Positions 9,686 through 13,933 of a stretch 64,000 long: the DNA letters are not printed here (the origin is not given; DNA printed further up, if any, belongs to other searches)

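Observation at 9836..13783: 1315-aa membrane-anchored protein with a roughly 1050-aa K/E-rich coiled coil and a repeated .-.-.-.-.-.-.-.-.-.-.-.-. motif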

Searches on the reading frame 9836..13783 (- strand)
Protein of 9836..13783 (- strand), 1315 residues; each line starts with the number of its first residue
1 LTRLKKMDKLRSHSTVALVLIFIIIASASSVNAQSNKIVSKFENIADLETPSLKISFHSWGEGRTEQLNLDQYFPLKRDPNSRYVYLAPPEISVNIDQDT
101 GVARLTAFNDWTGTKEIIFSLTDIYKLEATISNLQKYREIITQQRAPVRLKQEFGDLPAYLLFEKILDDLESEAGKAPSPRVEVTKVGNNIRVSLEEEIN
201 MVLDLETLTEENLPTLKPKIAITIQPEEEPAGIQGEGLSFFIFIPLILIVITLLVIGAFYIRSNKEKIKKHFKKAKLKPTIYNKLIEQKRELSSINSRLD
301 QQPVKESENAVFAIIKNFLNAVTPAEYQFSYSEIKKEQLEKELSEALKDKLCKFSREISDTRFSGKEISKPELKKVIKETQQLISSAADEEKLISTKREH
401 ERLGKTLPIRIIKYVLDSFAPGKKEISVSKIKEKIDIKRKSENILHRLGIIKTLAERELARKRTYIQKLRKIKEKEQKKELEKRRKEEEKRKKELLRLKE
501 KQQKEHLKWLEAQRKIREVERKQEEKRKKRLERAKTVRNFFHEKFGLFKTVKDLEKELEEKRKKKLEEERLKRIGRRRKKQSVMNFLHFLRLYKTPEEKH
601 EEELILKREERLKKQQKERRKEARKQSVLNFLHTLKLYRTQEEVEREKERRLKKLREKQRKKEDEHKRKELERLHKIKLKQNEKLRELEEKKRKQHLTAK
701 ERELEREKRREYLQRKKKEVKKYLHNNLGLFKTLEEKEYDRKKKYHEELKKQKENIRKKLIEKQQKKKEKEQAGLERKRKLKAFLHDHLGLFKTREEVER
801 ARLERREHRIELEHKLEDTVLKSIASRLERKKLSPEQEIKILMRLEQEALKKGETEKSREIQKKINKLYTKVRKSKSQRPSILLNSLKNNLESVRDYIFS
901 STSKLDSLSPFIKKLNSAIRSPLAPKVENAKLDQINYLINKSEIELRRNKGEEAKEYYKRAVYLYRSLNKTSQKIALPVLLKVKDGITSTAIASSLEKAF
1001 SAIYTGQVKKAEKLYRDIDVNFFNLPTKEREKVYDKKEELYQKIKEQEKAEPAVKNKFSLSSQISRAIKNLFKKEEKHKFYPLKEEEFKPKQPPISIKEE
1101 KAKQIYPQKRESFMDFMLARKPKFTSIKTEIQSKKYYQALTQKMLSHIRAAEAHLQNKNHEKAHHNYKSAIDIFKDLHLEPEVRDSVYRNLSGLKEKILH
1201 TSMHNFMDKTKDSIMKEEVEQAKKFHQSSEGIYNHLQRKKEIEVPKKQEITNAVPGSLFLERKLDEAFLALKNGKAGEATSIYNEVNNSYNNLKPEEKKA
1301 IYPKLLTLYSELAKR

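Call 6: search_protein_families(library=pfam, proteins=[window:9836-13783:-], max_evalue=1)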
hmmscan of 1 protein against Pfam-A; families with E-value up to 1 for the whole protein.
window:9836-13783:- (1315 aa): 6 families
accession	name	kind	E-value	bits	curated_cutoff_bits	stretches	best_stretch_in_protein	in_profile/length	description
PF07719.23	TPR_2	-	0.0006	20.2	27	1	1147-1176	4-33/34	Tetratricopeptide repeat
PF13424.12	TPR_12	-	0.00083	19.9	30.1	0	1149-1175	50-76/77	Tetratricopeptide repeat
PF02561.19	FliS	-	0.001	19.7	26.7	1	1133-1194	14-77/115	Flagellar protein FliS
PF00515.34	TPR_1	-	0.031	14.5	27.8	0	1151-1174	8-31/34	Tetratricopeptide repeat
PF14610.12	Psg1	-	0.12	12.6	30.1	1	217-268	140-185/186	Ykl077w/Psg1 (Pma1 Stabilization in Golgi)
PF18801.6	RapH_N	-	0.33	11.4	27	0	987-1025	2-40/62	response regulator aspartate phosphatase H, N terminal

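Call 7: search_protein_families(library=ncbifam, proteins=[window:9836-13783:-], max_evalue=1)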
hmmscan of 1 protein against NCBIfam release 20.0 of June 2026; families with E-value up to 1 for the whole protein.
window:9836-13783:- (1315 aa): 1 family
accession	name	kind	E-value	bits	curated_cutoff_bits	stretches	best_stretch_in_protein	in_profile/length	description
TIGR01330.1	bisphos_HAL2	equivalog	0.084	11.7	267.05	0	273-372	15-109/359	3'(2'),5'-bisphosphate nucleotidase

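Call 8: search_solved_structures(query=window:9836-13783:-, max_evalue=1)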
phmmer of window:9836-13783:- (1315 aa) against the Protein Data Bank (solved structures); distinct sequences matched with E-value up to 1: 0.

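Call 10: find_homologous_proteins(query=window:9836-13783:-, max_evalue=0.001)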
Query window:9836-13783:- (1315 aa): 16 proteins with E <= 0.001 among 8000 candidates.
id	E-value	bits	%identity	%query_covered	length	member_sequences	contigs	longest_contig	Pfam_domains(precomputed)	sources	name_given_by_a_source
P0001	0.0e+0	1843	67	98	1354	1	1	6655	-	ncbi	-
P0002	0.0e+0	1841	66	98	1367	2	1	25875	-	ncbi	-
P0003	0.0e+0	1838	63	100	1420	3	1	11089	-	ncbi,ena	ncbi:MAG: hypothetical protein AABX49_01155 [Nanoarchaeota archaeon]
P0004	0.0e+0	1833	71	55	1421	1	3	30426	-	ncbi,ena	-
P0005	0.0e+0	1794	65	100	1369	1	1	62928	PF13424.13,PF07719.24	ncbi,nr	ncbi:hypothetical protein HYV89_03940 [Candidatus Woesearchaeota archaeon]|nr:hypothetical protein [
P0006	0.0e+0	1770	65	97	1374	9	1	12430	-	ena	-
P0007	0.0e+0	1749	63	98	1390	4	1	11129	-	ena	-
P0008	0.0e+0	1553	58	99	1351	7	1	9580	PF07719.24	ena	-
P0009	0.0e+0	1457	53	61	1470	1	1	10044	-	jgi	jgi:hypothetical protein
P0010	0.0e+0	1298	46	98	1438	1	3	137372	-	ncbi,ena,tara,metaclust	tara:strand:- start:4742 stop:9058 length:4317 start_codon:yes stop_codon:yes gene_type:complete|met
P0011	0.0e+0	1297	48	59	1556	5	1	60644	-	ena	-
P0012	0.0e+0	1172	45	98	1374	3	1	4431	PF13424.13,PF07719.24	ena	-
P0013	0.0e+0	1162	48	99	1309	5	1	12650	PF13424.13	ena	-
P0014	1.6e-280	952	48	40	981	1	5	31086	-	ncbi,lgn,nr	ncbi:hypothetical protein HYT56_00620 [Candidatus Woesearchaeota archaeon]|nr:hypothetical protein [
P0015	1.5e-53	200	32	26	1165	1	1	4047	-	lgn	-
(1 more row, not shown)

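Call 16: find_encoding_contigs(protein=P0005, flank=10000, max_places=2)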
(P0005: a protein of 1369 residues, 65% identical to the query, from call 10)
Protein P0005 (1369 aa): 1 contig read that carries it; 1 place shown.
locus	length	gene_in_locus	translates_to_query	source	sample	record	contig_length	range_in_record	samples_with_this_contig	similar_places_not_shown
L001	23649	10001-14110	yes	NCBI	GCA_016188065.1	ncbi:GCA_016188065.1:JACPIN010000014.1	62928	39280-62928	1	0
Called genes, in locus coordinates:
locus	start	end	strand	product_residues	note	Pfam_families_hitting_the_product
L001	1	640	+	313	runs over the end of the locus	PF01073:3Beta_HSD, PF01370:Epimerase, PF02719:Polysacc_synt_2, PF04321:RmlD_sub_bind, PF13460:NAD_binding_10 (weak), PF16363:GDP_Man_Dehyd, PF07993:NAD_binding_4 (weak)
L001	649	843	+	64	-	PF02597:ThiS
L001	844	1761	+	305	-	PF22082:TtuA_LIM_N (weak), PF01171:ATP_bind_3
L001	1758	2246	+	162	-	PF01209:Ubie_methyltran, PF13489:Methyltransf_23, PF13847:Methyltransf_31, PF08241:Methyltransf_11, PF08242:Methyltransf_12, PF13649:Methyltransf_25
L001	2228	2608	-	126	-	-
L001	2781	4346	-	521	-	PF01835:MG2 (weak)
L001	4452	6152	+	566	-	PF07973:tRNA_SAD, PF00587:tRNA-synt_2b, PF03129:HGTP_anticodon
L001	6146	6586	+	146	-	-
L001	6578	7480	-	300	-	PF07584:BatA (weak), PF00092:VWA, PF13519:VWA_2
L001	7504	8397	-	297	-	PF01882:DUF58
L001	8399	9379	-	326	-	PF20030:bpMoxR, PF07726:AAA_3, PF07728:AAA_5, PF17863:AAA_lid_2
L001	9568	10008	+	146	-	PF24434:DUF7557 (weak)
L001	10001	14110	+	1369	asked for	PF13424:TPR_12 (faint), PF07719:TPR_2 (faint)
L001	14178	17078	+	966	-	PF01139:RtcB, PF14890:Intein_splicing, PF01139:RtcB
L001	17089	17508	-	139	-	PF01951:Archease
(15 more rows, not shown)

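Call 17: find_encoding_contigs(protein=P0010, flank=10000, max_places=2)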
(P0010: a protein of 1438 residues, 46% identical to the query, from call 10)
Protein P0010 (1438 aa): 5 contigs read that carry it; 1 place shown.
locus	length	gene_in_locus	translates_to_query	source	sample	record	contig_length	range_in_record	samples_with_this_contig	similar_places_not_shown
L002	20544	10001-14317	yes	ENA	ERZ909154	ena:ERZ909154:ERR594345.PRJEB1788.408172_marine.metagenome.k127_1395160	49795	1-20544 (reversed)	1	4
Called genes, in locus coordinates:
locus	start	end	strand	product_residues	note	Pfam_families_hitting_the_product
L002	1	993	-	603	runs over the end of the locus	PF13328:HD_4, PF04607:RelA_SpoT, PF02824:TGS, PF28438:RelA_RIS, PF13291:ACT_4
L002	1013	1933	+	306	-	PF22082:TtuA_LIM_N (weak), PF03054:tRNA_Me_trans (weak), PF01171:ATP_bind_3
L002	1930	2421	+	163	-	PF01209:Ubie_methyltran, PF13489:Methyltransf_23, PF07021:MetW (weak), PF13847:Methyltransf_31, PF08241:Methyltransf_11, PF08242:Methyltransf_12, PF13649:Methyltransf_25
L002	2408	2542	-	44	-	-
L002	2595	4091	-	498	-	PF01835:MG2 (weak)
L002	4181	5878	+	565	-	PF07973:tRNA_SAD, PF00587:tRNA-synt_2b, PF03129:HGTP_anticodon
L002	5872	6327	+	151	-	-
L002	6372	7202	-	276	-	PF00092:VWA, PF13519:VWA_2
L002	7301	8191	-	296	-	PF01882:DUF58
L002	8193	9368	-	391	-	PF20030:bpMoxR, PF07726:AAA_3, PF07728:AAA_5, PF17863:AAA_lid_2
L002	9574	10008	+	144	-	PF24434:DUF7557 (faint)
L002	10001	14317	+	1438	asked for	-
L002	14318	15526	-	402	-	PF01139:RtcB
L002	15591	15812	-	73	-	-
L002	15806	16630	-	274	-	PF14528:LAGLIDADG_3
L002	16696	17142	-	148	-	PF01951:Archease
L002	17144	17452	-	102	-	-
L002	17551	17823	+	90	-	-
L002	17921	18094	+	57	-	-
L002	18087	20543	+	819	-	?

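Call 18: find_encoding_contigs(protein=P0011, flank=10000, max_places=2)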
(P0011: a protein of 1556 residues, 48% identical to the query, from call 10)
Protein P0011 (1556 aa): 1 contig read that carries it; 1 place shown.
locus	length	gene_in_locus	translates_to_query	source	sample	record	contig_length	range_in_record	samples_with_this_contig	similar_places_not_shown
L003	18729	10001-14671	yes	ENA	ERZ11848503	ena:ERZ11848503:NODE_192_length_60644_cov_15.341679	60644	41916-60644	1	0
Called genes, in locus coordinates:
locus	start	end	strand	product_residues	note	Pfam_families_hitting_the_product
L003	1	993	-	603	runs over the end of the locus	PF13328:HD_4, PF04607:RelA_SpoT, PF02824:TGS, PF28438:RelA_RIS, PF13291:ACT_4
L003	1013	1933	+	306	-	PF22082:TtuA_LIM_N (weak), PF03054:tRNA_Me_trans (weak), PF01171:ATP_bind_3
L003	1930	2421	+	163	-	PF01209:Ubie_methyltran, PF13489:Methyltransf_23, PF07021:MetW (weak), PF13847:Methyltransf_31, PF08241:Methyltransf_11, PF08242:Methyltransf_12, PF13649:Methyltransf_25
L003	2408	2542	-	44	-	-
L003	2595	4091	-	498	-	PF01835:MG2 (weak)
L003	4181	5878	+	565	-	PF07973:tRNA_SAD, PF00587:tRNA-synt_2b, PF03129:HGTP_anticodon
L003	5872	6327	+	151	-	-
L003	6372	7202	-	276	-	PF00092:VWA, PF13519:VWA_2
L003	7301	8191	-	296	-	PF01882:DUF58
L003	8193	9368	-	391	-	PF20030:bpMoxR, PF07726:AAA_3, PF07728:AAA_5, PF17863:AAA_lid_2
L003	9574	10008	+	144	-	PF24434:DUF7557 (faint)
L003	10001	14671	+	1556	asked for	-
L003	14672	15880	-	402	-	PF01139:RtcB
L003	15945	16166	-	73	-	-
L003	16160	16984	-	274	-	PF14528:LAGLIDADG_3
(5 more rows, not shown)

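Call 19: find_encoding_contigs(protein=P0014, flank=10000, max_places=2)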
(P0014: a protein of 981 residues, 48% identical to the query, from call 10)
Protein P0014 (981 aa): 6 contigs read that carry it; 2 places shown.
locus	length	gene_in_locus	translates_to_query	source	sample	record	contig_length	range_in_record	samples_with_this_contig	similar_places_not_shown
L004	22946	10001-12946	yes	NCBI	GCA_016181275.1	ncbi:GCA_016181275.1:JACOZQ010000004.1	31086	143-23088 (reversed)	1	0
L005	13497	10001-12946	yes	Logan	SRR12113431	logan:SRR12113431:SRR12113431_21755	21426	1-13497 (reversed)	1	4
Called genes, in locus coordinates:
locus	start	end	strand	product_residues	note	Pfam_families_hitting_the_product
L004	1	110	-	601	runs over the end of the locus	PF13328:HD_4, PF04607:RelA_SpoT, PF02824:TGS, PF28438:RelA_RIS, PF13291:ACT_4 (weak)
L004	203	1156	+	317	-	PF00899:ThiF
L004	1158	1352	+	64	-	PF02597:ThiS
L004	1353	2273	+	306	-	PF01171:ATP_bind_3, PF01507:PAPS_reduct (weak)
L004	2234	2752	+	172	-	PF01209:Ubie_methyltran, PF13489:Methyltransf_23, PF13847:Methyltransf_31, PF08241:Methyltransf_11, PF08242:Methyltransf_12 (weak), PF13649:Methyltransf_25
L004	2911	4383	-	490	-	PF01835:MG2 (weak)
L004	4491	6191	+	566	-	PF07973:tRNA_SAD, PF00587:tRNA-synt_2b, PF03129:HGTP_anticodon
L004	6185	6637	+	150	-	-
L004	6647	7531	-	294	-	PF00092:VWA, PF13519:VWA_2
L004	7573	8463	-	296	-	PF01882:DUF58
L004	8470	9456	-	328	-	PF00493:MCM (weak), PF20030:bpMoxR, PF07726:AAA_3, PF07728:AAA_5, PF17863:AAA_lid_2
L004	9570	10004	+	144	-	-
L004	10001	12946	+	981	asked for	-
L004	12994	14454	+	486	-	PF01139:RtcB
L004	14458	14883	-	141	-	PF01951:Archease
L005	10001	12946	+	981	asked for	-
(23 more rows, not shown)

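Call 20: find_encoding_contigs(protein=P0015, flank=10000, max_places=2)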
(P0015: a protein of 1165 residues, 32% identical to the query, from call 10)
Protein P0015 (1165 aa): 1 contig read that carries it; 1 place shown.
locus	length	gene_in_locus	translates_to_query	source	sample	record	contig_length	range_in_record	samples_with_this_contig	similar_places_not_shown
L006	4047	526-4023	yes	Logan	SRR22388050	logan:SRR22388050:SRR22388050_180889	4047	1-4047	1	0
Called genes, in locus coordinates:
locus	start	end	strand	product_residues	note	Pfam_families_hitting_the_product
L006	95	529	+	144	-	-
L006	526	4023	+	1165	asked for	-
